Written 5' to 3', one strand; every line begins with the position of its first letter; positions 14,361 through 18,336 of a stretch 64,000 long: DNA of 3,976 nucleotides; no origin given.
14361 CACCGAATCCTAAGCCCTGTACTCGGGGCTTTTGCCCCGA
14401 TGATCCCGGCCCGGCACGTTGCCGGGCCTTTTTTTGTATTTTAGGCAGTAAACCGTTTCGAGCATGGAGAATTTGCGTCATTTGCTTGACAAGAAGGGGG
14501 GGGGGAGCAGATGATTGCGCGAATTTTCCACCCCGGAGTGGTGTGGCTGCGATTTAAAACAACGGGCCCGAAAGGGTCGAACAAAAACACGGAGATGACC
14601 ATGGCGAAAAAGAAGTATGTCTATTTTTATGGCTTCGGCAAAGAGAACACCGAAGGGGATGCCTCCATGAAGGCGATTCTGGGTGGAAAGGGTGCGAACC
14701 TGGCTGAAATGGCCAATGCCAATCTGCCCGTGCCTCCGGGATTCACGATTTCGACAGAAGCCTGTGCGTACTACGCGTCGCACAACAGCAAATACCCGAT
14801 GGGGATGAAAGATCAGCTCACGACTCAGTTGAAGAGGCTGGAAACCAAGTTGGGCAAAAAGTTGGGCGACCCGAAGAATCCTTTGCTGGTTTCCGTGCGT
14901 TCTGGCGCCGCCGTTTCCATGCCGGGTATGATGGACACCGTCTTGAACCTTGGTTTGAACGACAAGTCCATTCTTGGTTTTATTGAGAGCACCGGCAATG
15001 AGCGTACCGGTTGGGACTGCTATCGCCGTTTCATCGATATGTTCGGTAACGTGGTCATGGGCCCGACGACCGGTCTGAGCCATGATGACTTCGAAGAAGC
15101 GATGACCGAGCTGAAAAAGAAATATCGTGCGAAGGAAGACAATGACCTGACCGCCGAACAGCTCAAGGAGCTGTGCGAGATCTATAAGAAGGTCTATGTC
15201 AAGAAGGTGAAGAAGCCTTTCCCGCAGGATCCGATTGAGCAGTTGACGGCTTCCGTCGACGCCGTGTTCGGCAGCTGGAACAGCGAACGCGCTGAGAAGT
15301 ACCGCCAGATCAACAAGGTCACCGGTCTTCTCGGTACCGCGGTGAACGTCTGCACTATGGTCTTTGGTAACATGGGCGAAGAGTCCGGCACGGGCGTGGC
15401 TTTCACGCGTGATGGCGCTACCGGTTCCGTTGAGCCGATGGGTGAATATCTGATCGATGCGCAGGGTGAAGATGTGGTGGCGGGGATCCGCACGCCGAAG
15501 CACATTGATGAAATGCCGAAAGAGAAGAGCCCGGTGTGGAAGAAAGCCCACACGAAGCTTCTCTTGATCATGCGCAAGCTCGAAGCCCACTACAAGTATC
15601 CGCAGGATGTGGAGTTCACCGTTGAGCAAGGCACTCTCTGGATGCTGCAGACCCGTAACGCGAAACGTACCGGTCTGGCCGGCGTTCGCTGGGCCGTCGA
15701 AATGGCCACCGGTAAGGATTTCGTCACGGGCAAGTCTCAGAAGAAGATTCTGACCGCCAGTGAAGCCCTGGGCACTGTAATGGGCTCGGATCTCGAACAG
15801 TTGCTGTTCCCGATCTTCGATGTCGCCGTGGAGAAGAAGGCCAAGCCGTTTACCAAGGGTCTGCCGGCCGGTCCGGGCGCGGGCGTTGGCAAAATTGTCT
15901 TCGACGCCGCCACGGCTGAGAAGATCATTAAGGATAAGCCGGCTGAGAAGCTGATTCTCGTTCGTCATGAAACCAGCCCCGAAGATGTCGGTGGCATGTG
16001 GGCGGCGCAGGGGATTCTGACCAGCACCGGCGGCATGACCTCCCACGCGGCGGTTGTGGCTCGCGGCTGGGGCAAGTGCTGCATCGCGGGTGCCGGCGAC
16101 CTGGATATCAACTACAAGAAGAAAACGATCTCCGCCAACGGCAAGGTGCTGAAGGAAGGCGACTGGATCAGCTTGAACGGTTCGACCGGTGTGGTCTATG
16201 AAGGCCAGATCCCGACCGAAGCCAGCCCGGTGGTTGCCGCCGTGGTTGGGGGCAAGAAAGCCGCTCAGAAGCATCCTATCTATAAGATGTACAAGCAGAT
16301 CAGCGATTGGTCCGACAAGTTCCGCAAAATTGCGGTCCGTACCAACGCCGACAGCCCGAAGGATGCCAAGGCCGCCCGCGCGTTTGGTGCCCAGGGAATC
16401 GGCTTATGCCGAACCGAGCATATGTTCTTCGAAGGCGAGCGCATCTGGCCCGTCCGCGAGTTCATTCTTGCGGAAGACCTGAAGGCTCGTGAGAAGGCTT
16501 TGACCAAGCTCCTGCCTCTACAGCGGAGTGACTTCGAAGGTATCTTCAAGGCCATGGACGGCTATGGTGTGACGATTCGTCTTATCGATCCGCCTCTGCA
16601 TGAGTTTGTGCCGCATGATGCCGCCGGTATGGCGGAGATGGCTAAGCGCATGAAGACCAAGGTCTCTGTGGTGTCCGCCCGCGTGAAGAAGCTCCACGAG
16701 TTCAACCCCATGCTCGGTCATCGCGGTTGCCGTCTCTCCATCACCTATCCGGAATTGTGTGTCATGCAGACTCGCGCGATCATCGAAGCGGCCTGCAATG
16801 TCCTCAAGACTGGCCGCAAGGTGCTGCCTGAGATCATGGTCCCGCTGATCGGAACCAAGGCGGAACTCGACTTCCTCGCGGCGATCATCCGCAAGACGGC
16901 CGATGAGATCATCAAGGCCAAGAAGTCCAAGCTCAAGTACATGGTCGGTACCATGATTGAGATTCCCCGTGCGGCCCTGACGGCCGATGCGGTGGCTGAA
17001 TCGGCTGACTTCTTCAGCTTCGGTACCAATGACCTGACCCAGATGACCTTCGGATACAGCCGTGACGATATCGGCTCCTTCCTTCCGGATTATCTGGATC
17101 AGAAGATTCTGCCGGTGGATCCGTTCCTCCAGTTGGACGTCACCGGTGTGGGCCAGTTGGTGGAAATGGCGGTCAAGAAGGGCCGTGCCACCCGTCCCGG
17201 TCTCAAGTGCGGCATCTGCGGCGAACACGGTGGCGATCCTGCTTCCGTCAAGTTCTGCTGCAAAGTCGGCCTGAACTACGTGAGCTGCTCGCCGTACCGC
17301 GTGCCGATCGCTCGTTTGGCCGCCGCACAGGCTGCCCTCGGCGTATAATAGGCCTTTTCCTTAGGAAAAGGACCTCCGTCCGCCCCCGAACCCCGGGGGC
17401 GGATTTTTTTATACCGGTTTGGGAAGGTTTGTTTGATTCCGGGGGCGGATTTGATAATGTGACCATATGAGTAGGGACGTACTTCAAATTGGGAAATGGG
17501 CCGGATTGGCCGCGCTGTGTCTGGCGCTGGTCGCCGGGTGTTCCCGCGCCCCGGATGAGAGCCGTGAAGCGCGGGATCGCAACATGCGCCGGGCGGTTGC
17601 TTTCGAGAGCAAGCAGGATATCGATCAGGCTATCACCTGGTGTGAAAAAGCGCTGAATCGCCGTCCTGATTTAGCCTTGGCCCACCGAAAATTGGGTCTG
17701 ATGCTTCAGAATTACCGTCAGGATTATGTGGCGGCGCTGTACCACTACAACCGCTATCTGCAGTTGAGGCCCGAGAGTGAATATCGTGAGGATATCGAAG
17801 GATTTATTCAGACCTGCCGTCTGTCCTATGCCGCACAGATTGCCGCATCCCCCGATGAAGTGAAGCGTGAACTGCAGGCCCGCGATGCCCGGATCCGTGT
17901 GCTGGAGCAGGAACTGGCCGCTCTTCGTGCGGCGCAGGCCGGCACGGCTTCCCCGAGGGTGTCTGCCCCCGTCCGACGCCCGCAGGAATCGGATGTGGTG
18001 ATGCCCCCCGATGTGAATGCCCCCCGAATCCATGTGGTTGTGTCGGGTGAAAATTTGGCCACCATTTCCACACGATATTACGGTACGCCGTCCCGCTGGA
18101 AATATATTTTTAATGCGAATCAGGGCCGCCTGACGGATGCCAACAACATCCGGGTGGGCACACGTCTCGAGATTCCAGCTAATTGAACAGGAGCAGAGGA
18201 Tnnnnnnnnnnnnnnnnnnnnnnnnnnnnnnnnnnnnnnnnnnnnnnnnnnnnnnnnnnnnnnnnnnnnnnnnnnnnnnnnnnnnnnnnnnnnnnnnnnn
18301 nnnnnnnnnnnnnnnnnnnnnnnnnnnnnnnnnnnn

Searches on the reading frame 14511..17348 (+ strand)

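Call 36: search_protein_families(library=pfam, proteins=[window:14511-17348:+], max_evalue=0.0001)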
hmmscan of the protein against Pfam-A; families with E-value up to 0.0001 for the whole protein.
window:14511-17348:+ (945 aa): 3 families
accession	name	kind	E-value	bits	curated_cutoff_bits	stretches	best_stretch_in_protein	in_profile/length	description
PF02896.24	PEP-utilizers_C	-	2.1e-78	263.9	22.8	1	595-941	8-291/293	PEP-utilising enzyme, PEP-binding domain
PF01326.24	PPDK_N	-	2.9e-47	162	27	3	99-333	77-221/328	Pyruvate phosphate dikinase, AMP/ATP-binding domain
PF00391.29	PEP-utilizers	-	2.1e-22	78.9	23.1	1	479-560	3-72/72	PEP-utilising enzyme, mobile domain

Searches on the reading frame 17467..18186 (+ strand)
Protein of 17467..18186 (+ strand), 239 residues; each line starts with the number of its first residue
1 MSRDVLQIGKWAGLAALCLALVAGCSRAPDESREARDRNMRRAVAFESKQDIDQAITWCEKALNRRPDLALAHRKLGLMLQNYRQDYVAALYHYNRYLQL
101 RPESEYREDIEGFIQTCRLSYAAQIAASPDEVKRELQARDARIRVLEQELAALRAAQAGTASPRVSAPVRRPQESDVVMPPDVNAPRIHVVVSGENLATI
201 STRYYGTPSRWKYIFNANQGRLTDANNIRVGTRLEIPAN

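Call 36: search_protein_families(library=pfam, proteins=[window:17467-18186:+], max_evalue=0.0001)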
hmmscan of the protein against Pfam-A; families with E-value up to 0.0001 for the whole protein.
window:17467-18186:+ (239 aa): 3 families
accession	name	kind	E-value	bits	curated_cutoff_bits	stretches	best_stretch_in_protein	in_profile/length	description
PF00515.34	TPR_1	-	1.5e-07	31.3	27.8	0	41-68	6-33/34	Tetratricopeptide repeat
PF13414.12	TPR_11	-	3.8e-06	26.9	26.8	0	48-80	6-38/42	TPR repeat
PF07719.23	TPR_2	-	1.9e-05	24.9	27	0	41-68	6-33/34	Tetratricopeptide repeat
